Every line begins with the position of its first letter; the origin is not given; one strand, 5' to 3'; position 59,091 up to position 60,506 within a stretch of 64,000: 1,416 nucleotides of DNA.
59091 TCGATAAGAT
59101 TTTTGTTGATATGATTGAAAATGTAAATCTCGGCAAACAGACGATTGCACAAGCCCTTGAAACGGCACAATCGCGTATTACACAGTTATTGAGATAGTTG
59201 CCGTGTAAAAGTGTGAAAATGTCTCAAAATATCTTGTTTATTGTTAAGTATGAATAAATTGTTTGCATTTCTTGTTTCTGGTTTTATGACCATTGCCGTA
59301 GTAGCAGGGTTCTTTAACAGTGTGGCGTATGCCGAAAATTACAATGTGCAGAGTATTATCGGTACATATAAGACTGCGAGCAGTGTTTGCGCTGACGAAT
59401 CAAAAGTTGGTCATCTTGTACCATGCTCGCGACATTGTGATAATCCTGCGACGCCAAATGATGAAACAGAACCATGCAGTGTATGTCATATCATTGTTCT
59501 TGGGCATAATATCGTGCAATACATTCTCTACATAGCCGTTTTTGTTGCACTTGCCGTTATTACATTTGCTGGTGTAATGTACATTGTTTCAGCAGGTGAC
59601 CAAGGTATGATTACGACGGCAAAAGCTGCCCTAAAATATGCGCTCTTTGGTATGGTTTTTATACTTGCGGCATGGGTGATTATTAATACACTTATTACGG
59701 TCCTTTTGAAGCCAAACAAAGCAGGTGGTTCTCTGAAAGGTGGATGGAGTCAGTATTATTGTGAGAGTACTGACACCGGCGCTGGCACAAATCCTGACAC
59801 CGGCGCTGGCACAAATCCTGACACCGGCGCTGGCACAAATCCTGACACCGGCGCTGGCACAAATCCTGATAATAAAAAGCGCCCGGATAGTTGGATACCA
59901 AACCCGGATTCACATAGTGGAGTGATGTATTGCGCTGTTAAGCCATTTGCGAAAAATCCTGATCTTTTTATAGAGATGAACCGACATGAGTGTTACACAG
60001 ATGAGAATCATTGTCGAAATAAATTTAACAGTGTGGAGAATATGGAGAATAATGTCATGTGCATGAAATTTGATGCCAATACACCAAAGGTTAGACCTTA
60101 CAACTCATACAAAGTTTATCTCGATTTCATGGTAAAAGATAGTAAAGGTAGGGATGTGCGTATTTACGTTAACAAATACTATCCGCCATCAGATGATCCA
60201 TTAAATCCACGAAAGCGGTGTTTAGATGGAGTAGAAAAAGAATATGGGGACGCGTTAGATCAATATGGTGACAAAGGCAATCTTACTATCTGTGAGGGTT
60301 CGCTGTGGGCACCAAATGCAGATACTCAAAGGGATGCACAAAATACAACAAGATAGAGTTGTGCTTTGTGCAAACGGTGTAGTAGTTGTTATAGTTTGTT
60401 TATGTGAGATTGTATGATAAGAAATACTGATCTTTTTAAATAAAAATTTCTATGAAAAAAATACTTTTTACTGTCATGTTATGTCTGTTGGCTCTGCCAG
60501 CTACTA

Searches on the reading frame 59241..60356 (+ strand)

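Call 9: search_protein_families(library=pfam, proteins=[window:59241-60356:+])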
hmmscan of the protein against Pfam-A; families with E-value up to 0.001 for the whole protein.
window:59241-60356:+ (371 aa): 1 family
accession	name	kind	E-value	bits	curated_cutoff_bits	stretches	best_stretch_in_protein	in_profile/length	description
PF18895.5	T4SS_pilin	-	3.9e-08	33.7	26.6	1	90-151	11-71/71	Type IV secretion system pilin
